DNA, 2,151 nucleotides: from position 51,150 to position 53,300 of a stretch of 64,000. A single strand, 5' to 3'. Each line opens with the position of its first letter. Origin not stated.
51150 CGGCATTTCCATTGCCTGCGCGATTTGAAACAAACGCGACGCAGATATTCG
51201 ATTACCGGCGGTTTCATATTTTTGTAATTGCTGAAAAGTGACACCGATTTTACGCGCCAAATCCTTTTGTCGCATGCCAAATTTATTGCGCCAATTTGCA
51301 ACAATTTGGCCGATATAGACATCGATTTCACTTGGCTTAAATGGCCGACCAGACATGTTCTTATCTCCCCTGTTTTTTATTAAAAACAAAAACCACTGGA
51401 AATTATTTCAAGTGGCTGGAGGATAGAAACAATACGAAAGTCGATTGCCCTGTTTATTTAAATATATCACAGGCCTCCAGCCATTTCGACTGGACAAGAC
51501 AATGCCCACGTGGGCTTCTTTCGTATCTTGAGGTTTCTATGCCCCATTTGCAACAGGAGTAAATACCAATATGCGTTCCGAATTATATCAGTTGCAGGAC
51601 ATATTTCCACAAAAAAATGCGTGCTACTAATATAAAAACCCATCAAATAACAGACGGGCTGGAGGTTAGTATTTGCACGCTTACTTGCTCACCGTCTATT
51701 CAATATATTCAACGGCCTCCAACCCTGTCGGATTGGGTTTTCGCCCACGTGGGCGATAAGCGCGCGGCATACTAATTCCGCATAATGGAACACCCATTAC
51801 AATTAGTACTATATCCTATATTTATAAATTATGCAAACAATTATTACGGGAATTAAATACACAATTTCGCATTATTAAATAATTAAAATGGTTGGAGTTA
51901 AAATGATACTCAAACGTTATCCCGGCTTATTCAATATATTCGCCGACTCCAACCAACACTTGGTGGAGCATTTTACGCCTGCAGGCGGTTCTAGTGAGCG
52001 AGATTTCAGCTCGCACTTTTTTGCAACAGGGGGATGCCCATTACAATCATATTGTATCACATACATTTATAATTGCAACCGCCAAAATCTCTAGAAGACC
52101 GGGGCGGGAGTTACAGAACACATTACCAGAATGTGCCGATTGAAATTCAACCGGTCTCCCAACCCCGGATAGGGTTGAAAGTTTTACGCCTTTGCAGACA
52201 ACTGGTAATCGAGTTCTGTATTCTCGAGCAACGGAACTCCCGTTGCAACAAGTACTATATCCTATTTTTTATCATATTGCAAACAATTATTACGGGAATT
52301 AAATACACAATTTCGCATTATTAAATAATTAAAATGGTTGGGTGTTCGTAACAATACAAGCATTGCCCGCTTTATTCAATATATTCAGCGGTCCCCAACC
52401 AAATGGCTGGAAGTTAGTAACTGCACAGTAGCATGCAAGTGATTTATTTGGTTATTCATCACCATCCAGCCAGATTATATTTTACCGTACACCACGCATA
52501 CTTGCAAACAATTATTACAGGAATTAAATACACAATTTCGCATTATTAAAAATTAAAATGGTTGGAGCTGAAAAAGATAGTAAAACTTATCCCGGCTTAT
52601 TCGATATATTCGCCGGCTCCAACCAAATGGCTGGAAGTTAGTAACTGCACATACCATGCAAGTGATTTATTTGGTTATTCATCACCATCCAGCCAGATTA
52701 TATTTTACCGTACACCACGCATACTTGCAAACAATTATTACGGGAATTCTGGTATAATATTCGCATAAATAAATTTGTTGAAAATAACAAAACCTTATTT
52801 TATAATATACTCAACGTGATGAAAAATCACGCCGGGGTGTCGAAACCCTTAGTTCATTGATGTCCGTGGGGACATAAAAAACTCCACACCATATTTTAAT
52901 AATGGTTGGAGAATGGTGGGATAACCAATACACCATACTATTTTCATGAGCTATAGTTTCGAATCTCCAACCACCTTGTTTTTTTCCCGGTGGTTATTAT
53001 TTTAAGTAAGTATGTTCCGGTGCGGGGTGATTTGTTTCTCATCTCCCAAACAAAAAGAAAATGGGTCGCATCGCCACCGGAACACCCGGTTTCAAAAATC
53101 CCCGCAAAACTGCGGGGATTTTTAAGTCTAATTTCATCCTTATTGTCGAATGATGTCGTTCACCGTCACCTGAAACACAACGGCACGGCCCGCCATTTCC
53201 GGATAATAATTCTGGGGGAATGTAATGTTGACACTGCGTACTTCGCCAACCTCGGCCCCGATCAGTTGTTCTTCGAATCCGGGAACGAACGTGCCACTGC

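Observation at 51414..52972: ORF-free 1.6-kb array of nine 65-70-nt stem-closed modules with covarying stems and a conserved AU-rich loop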

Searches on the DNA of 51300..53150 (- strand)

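Call 7: search_rna_families(source=window, start=51300, end=53150, threshold=evalue, max_evalue=10, show_alignments=3)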
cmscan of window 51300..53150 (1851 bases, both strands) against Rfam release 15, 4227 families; matches with E-value up to 10: 20.
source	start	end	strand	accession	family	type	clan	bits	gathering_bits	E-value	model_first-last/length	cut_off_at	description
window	53055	53147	-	RF01770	rimP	Cis-reg; leader;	-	24.7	47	0.31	1-102/102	no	Gammaprotebacteria rimP leader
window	53008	53123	+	RF00512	Leu_leader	Cis-reg; leader;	-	23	50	0.065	1-148/148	no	Leucine operon leader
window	52993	53127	+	RF01859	Phe_leader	Cis-reg; leader;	-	22.8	55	0.67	1-125/125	no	Phenylalanine leader peptide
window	53088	53129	-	RF00654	mir-216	Gene; miRNA;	CL00094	21.9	53.5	0.4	1-77/77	no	mir-216 microRNA precursor family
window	52994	53134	+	RF01606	plasmodium_snoR31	Gene; snRNA; snoRNA; HACA-box;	-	21.5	60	6.9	1-145/145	no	small nucleolar RNA snoR31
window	53090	53150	-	RF00514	His_leader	Cis-reg; leader;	-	19.7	49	2.6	63-126/126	5'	Histidine operon leader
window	53095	53122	-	RF01772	rnk_pseudo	Cis-reg; leader;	-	19.6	55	2.5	73-100/108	no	Pseudomonas rnk leader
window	53018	53123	+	RF01772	rnk_pseudo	Cis-reg; leader;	-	19.5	55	2.6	1-108/108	no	Pseudomonas rnk leader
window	53096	53144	-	RF01393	isrJ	Gene; sRNA;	-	18.5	37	2.1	1-75/75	no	isrJ Hfq binding RNA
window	52767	52837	+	RF04331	Plastid-clpP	Cis-reg;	-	18.4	55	6.4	1-69/69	no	Plastid-clpP 5UTR RNA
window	53096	53144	-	RF00195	RsmY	Gene; sRNA;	CL00106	18.1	57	0.12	71-121/121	no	RsmY RNA family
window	53084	53122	+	RF01813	rdlD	Gene; antitoxin;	-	17.8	50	2.1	1-66/66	no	rdlD antitoxin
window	53094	53123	+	RF00506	Thr_leader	Cis-reg; leader;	-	16.8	55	4.9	81-115/118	no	Threonine operon leader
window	53064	53121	+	RF01393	isrJ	Gene; sRNA;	-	16.4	37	6.4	1-75/75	no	isrJ Hfq binding RNA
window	53094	53150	-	RF00512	Leu_leader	Cis-reg; leader;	-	16.3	50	3.6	91-148/148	5'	Leucine operon leader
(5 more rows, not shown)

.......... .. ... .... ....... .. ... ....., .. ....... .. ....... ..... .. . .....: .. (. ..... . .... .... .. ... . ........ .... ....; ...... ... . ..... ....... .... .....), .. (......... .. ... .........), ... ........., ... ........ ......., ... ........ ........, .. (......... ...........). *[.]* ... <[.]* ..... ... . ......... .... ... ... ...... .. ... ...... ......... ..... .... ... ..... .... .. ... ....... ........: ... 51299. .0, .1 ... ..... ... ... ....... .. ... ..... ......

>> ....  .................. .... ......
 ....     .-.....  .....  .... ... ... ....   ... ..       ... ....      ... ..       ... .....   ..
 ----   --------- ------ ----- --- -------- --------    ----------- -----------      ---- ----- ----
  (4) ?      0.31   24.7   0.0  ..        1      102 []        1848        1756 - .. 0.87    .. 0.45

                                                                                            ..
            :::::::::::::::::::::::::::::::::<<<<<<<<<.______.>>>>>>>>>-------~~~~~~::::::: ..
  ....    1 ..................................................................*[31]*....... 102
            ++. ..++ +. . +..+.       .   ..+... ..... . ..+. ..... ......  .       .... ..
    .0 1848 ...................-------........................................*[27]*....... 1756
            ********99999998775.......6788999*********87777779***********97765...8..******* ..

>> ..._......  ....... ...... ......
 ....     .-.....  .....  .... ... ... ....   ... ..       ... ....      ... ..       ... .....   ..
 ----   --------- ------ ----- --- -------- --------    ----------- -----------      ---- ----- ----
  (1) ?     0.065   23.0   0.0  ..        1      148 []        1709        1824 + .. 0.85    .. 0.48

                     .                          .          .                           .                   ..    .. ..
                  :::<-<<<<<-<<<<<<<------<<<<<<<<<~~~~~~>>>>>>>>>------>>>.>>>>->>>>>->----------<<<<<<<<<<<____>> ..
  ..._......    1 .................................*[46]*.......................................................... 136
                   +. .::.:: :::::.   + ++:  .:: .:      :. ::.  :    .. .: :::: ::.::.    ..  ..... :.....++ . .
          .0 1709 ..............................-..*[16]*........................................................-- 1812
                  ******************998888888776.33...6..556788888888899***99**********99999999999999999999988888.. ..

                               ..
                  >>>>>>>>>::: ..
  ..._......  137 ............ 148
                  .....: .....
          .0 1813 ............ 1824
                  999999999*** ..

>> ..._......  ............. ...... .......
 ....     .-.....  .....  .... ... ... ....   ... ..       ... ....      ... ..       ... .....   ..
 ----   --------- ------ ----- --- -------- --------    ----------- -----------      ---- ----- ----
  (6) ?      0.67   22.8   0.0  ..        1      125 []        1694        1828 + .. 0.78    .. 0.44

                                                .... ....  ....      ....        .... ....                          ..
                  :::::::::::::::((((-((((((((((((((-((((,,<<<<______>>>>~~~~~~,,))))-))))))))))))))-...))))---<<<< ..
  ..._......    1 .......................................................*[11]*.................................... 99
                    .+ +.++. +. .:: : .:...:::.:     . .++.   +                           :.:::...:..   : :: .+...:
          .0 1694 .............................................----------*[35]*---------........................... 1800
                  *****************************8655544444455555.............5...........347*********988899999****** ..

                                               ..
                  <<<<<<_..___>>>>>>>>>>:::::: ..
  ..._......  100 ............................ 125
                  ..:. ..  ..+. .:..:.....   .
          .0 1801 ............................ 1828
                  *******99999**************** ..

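Call 47: build_rna_model(alignment_id=A1, structure=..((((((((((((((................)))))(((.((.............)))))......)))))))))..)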
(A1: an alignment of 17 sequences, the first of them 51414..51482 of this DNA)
Model R1 built from alignment A1 (17 sequences, 78 columns); structure: as given.
model positions 68; base pairs 19; branch points 1; effective number of sequences 7.78; information 0.826 bits per position. Calibrated on 0.2 Mb of random sequence (short: E-values are rough).
structure used (alignment columns):
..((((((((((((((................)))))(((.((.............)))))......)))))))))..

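Call 48: search_with_rna_model(model_id=R1, sources=[window, L002, L005, L006, L007, L010], max_evalue=1)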
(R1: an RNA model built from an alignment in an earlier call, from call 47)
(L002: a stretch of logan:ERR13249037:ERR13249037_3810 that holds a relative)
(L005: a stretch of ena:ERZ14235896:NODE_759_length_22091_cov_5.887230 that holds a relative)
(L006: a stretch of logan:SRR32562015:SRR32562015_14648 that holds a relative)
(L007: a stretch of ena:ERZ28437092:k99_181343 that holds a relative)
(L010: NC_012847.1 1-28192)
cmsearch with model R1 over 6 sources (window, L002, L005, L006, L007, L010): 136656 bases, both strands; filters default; matches with E-value up to 1: 29.
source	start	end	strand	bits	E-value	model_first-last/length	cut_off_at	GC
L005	4081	4148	+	80.8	4.9e-18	1-68/68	no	0.37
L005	4336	4402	+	77.7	3e-17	1-68/68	no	0.37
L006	5622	5689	+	74.1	2.6e-16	1-68/68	no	0.44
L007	5825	5892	+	74.1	2.6e-16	1-68/68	no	0.44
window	52336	52400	-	69.9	3.1e-15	1-68/68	no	0.46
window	51414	51482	-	68.2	8.2e-15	1-68/68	no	0.43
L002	5880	5944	+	68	9.2e-15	1-68/68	no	0.45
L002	5412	5478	+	66.8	1.9e-14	1-68/68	no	0.39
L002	6947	7015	+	66.6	2.1e-14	1-68/68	no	0.38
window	52904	52972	+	64.5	7.5e-14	1-68/68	no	0.41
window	52405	52471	-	62.5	2.4e-13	1-68/68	no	0.43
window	51890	51954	-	60.7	7.2e-13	1-68/68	no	0.42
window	52560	52624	-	58.8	2.3e-12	1-68/68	no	0.45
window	52629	52694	-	58.1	3.5e-12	1-68/68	no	0.42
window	51657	51724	-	52.9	7.4e-11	1-68/68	no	0.47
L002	5652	5716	+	52.1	1.2e-10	1-68/68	no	0.42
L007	5673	5737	+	50.4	3.3e-10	1-68/68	no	0.45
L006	5830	5904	+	49.7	4.9e-10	1-68/68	no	0.43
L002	5412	5478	-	21.9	0.0071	1-68/68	no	0.39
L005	4336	4402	-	21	0.012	1-68/68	no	0.37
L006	5622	5689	-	18.1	0.07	1-68/68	no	0.44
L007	5825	5892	-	18.1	0.07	1-68/68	no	0.44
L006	5830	5904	-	17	0.13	1-68/68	no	0.43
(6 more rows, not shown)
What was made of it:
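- The reverse strands score 17 bits or less (call 48).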

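Call 49: search_with_rna_model(model_id=R1, sources=[L011, L012, L013, L014, L015, L016, L017, L018, L019, L020, L021, L022, L023, L024, L025, L026, L027, L028, L029, L030, L031, L032, L033, L034, L035, L036, L037, L038, L039, L040, L041, L042, L043, L044, L045, L046, L047, L048, L049, L050, L051, L052, L053, L054, L055, L056, L057, L058, L059, L060, L061, L062, L063, L064, L065, L066, L067, L068, L069, L070], max_evalue=0.001, make_alignment=true)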
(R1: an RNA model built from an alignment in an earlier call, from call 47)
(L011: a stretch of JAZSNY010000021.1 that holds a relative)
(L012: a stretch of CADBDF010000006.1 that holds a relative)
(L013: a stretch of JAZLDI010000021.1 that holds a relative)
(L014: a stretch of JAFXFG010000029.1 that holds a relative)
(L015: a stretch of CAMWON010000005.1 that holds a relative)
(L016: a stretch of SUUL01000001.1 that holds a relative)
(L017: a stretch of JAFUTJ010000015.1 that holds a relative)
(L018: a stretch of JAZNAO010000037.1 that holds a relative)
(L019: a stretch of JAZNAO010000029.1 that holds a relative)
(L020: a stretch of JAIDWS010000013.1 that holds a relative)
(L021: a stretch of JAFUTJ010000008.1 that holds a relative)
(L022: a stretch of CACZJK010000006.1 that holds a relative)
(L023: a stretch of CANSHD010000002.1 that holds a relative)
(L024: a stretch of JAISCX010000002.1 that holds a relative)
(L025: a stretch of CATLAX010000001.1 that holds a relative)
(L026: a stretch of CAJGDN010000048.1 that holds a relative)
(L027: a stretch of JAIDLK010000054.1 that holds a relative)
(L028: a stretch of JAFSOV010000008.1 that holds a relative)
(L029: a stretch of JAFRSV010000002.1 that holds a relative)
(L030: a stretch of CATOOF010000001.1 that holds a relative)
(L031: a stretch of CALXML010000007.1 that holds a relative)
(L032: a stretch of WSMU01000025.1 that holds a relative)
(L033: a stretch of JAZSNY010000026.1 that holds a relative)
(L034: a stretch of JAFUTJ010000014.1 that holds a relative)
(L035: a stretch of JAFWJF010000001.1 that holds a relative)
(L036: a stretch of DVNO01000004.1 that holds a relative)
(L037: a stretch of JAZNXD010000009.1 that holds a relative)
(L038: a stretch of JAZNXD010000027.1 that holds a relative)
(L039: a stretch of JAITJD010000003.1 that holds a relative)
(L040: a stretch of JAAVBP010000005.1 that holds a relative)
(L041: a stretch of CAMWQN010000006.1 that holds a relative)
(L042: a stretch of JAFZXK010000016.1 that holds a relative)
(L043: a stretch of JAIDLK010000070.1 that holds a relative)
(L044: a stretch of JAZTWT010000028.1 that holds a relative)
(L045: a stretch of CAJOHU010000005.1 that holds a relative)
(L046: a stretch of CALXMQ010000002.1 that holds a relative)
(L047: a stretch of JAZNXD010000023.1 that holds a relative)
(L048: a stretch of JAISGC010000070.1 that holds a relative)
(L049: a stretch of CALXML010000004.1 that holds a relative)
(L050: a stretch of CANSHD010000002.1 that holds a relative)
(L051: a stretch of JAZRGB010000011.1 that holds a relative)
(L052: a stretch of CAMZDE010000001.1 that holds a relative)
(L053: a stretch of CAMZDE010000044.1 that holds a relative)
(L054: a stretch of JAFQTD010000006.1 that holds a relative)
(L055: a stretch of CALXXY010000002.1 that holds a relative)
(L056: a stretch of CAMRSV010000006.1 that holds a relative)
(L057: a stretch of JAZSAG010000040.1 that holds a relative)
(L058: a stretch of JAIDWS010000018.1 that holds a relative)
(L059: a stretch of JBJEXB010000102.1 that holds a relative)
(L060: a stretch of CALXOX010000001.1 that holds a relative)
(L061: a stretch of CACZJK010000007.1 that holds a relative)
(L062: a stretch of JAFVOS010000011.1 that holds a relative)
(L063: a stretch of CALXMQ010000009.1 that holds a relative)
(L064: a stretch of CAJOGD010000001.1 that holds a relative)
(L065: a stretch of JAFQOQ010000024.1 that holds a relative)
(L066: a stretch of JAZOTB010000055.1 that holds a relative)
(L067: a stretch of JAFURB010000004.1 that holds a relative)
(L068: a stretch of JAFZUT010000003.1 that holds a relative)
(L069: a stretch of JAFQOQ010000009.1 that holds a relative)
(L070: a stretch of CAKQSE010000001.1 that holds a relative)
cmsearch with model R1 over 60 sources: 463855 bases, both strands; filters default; matches with E-value up to 0.001: 68.
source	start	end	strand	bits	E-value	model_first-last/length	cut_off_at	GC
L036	7605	7670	-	74.8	5.6e-16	1-68/68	no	0.38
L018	360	426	-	72.9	1.7e-15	1-68/68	no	0.37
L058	5453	5519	-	72.3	2.5e-15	1-68/68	no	0.42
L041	6961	7025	+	71.6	3.7e-15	1-68/68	no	0.38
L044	129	197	-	70.9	5.6e-15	1-68/68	no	0.43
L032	2455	2520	-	70.7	6.6e-15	1-68/68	no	0.39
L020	5405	5471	+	70.5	7.5e-15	1-68/68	no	0.46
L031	4410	4478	+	70.3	8e-15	1-68/68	no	0.36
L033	2718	2786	+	70.1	9.1e-15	1-68/68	no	0.41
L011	3334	3400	-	70.1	9.3e-15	1-68/68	no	0.43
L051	3672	3739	+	69.8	1.1e-14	1-68/68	no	0.43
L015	4837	4902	+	69.7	1.1e-14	1-68/68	no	0.42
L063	7798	7864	-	69.6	1.2e-14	1-68/68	no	0.42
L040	1768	1834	-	68.1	3e-14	1-68/68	no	0.45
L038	4540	4606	+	67.5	4.2e-14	1-68/68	no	0.42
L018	6769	6834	+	67.3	4.8e-14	1-68/68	no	0.42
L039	260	325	-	67.3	4.9e-14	1-68/68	no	0.42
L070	7632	7696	-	65.6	1.3e-13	1-68/68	no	0.4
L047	4205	4270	+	65.5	1.4e-13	1-68/68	no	0.42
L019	7833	7898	+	65.5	1.4e-13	1-68/68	no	0.44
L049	4199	4264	+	63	6.3e-13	1-68/68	no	0.39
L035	4067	4133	-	62.8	7e-13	1-68/68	no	0.45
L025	2289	2354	+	62.6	7.7e-13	1-68/68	no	0.42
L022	1106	1174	-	62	1.1e-12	1-68/68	no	0.42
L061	4277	4346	+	60.6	2.7e-12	1-68/68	no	0.37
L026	2014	2082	+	60.4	2.9e-12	1-68/68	no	0.41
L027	1082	1147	-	60.4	2.9e-12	1-68/68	no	0.42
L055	2825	2891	+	60.3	3.1e-12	1-68/68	no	0.37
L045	1903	1974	-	60.2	3.2e-12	1-68/68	no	0.42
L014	3886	3951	+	60.2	3.3e-12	1-68/68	no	0.47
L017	5866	5932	-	59.8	4.2e-12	1-68/68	no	0.45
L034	7511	7576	-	59.6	4.6e-12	1-68/68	no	0.42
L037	7470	7535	-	59.6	4.7e-12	1-68/68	no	0.41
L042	2378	2445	+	59.3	5.7e-12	1-68/68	no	0.43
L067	287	351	+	59.2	6e-12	1-68/68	no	0.38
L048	1411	1476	+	59.1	6.5e-12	1-68/68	no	0.44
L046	6025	6093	-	59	6.8e-12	1-68/68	no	0.41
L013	820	889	+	57.8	1.4e-11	1-68/68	no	0.46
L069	7795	7864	-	57.7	1.4e-11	1-68/68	no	0.44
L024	5407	5476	-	57.6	1.6e-11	1-68/68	no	0.43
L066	2153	2222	-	57.3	1.9e-11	1-68/68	no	0.39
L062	5470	5539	-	57.2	1.9e-11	1-68/68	no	0.4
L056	1952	2015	+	57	2.2e-11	1-68/68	no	0.45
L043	741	804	-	56.9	2.3e-11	1-68/68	no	0.42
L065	999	1068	+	56.9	2.3e-11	1-68/68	no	0.43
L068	380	449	+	56.8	2.5e-11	1-68/68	no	0.44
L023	6907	6974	-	56.4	3.1e-11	1-68/68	no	0.4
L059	1041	1103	+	56.4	3.1e-11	1-68/68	no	0.4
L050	2910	2974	+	56.2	3.4e-11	1-68/68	no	0.46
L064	2830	2898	-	55.9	4.2e-11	1-68/68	no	0.46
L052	4902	4971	-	55.7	4.7e-11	1-68/68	no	0.46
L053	2494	2563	+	55.6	4.9e-11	1-68/68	no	0.41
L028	4954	5022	+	55.1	6.9e-11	1-68/68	no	0.43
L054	5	70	-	54.9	7.5e-11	1-68/68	no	0.41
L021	1012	1080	-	54.1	1.2e-10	1-68/68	no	0.39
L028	7240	7308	-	53.9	1.4e-10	1-68/68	no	0.45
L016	601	666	+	53.6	1.7e-10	1-68/68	no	0.42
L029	5884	5947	-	53.1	2.2e-10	1-68/68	no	0.41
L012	5572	5639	-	52.8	2.6e-10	1-68/68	no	0.47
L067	7577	7642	-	50.7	9.1e-10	1-68/68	no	0.41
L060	5032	5097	-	50.4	1.1e-09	1-68/68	no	0.42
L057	2106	2172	-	50.2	1.2e-09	1-68/68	no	0.46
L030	7340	7406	-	48.8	2.8e-09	1-68/68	no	0.46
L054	3496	3562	+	47.8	5.2e-09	1-68/68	no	0.43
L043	70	133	-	41.4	2.2e-07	1-68/68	no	0.42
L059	1137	1200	+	39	9.7e-07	1-68/68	no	0.44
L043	964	1031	-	38.1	1.6e-06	1-68/68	no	0.5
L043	290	356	-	34.6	1.3e-05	1-68/68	no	0.42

Alignment A2: 68 matches aligned to the model, 96 columns, each read 5' to 3' on its own strand. Consensus structure (alignment columns), stored with it:
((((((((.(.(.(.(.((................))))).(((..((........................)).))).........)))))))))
